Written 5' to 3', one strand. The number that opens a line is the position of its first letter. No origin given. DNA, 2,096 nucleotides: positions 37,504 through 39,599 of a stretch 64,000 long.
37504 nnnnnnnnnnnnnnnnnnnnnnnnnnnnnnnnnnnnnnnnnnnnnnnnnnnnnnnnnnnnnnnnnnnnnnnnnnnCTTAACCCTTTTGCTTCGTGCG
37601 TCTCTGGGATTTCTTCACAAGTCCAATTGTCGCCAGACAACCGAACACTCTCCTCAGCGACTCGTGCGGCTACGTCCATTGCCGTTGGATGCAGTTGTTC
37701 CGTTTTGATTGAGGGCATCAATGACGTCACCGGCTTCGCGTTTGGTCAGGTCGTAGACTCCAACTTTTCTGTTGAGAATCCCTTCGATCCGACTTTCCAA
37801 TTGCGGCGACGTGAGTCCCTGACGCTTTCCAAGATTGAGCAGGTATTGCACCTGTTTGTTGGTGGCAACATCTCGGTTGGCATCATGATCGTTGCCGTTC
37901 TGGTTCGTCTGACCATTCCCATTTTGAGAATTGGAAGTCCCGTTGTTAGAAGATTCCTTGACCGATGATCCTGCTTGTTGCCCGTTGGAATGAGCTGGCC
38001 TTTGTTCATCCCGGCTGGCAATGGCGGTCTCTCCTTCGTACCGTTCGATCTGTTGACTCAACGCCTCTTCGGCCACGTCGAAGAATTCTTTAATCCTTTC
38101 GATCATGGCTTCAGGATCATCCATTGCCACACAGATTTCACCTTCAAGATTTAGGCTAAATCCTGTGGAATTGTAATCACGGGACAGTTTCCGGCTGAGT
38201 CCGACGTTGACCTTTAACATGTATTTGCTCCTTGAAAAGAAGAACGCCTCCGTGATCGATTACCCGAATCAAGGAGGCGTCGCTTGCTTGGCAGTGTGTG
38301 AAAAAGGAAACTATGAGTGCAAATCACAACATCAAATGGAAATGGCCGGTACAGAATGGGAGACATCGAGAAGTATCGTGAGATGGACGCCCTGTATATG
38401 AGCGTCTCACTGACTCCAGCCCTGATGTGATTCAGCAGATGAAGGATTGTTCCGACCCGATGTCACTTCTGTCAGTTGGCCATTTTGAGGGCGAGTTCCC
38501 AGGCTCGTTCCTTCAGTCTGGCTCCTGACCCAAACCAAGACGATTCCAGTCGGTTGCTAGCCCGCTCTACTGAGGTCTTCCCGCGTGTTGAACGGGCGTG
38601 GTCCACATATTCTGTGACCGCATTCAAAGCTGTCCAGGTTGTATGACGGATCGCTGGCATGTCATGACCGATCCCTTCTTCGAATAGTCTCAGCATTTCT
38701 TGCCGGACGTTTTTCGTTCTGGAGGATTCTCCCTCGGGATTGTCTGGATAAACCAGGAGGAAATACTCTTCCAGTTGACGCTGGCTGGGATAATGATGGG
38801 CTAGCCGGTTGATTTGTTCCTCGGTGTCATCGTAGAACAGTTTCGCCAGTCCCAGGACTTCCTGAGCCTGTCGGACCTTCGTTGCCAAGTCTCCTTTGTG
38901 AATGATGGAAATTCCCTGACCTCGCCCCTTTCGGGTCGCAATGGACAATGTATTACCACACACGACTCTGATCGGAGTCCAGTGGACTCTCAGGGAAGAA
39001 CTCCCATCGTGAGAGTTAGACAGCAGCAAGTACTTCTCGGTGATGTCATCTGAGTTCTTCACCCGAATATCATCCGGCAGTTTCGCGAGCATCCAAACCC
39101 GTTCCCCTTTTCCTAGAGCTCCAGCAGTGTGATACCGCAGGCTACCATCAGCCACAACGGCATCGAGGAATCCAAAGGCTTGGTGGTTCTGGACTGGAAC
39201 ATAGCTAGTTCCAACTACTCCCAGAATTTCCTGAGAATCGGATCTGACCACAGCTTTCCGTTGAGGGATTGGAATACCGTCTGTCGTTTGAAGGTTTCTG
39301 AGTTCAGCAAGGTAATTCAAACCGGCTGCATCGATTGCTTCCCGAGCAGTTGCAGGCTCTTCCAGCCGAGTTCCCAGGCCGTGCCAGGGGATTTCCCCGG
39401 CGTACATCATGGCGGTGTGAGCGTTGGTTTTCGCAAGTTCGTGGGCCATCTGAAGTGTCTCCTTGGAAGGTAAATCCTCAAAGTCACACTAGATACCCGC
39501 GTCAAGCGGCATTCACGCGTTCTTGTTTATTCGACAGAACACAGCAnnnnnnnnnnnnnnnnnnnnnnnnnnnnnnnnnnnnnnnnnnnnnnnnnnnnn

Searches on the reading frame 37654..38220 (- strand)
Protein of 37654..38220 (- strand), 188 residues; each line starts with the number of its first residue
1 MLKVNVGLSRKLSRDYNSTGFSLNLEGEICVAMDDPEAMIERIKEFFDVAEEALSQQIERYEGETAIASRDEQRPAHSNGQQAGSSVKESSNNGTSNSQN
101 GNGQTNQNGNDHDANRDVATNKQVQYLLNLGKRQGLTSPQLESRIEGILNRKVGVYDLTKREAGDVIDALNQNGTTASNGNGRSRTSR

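Call 3: search_protein_families(library=pfam, proteins=[window:37654-38220:-], max_evalue=0.01)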
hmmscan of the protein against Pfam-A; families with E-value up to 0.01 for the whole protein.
window:37654-38220:- (188 aa): 0 families

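Call 5: search_protein_families(library=padloc, proteins=[window:37654-38220:-], max_evalue=0.01)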
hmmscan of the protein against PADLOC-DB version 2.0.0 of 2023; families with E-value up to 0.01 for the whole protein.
window:37654-38220:- (188 aa): 0 families

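Call 6: search_protein_families(library=ncbifam, proteins=[window:37654-38220:-], max_evalue=0.01)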
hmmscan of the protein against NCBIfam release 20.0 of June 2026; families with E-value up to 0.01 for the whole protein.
window:37654-38220:- (188 aa): 0 families

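Call 7: search_protein_families(library=phrogs, proteins=[window:37654-38220:-], max_evalue=0.001)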
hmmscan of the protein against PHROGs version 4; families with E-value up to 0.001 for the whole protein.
window:37654-38220:- (188 aa): 0 families

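Call 62: search_solved_structures(query=A4, max_evalue=10)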
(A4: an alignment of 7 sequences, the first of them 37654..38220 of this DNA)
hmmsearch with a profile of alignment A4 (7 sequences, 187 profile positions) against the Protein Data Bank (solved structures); distinct sequences matched with E-value up to 10: 1.
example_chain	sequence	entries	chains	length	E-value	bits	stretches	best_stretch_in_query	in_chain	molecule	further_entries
3bja_A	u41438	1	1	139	0.2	14.9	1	42-169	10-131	Transcriptional regulator, MarR family, putative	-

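Call 79: search_protein_families(library=pfam, alignment_id=A4, max_evalue=1)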
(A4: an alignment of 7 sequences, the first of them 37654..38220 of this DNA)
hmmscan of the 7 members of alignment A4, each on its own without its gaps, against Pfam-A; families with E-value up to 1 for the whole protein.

A. member 1, window:37654-38220:- (188 aa): 0 families

B. families by the number of members that match (of 7 scanned): 4 families
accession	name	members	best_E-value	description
PF13203.12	DUF2201_N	1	0.00073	Putative metallopeptidase domain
PF11502.13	BCL9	1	0.011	B-cell lymphoma 9 protein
PF02563.21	Poly_export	1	0.091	Polysaccharide biosynthesis/export protein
PF02724.19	CDC45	1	0.18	CDC45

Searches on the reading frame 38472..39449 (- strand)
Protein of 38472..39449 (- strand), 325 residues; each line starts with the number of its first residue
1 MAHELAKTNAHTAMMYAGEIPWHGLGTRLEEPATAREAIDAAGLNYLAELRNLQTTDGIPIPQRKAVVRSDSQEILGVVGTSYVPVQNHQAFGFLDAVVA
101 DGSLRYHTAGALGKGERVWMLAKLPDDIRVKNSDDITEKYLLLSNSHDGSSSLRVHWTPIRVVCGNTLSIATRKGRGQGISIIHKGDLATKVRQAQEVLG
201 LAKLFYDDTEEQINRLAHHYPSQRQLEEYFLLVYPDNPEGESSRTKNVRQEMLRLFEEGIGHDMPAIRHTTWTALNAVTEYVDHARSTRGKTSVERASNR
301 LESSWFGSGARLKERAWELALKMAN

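Call 3: search_protein_families(library=pfam, proteins=[window:38472-39449:-], max_evalue=0.01)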
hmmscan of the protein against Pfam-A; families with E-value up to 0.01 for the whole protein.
window:38472-39449:- (325 aa): 1 family
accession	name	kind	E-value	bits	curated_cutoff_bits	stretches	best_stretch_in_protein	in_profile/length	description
PF06067.16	DUF932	-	3e-62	210.8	23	1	76-305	2-227/227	Domain of unknown function (DUF932)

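Call 5: search_protein_families(library=padloc, proteins=[window:38472-39449:-], max_evalue=0.01)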
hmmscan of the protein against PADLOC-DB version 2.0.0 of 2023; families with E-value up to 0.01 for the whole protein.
window:38472-39449:- (325 aa): 0 families

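Call 6: search_protein_families(library=ncbifam, proteins=[window:38472-39449:-], max_evalue=0.01)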
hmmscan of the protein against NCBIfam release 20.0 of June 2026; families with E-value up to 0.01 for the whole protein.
window:38472-39449:- (325 aa): 1 family
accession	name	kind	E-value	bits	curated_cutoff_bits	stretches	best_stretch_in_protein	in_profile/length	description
TIGR03299.1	LGT_TIGR03299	subfamily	1.3e-76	257.8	110.7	1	13-321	2-311/312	phage/plasmid-like protein TIGR03299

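Call 7: search_protein_families(library=phrogs, proteins=[window:38472-39449:-], max_evalue=0.001)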
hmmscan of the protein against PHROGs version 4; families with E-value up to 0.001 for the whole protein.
window:38472-39449:- (325 aa): 3 families
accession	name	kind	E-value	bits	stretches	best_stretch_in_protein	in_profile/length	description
phrog_1221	-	unknown function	5.6e-74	250.3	1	1-324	16-348/355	-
phrog_12094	-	unknown function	0.00029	21.1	1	131-282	87-233/281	-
phrog_21518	-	unknown function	0.0009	19.8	0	66-194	39-166/285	-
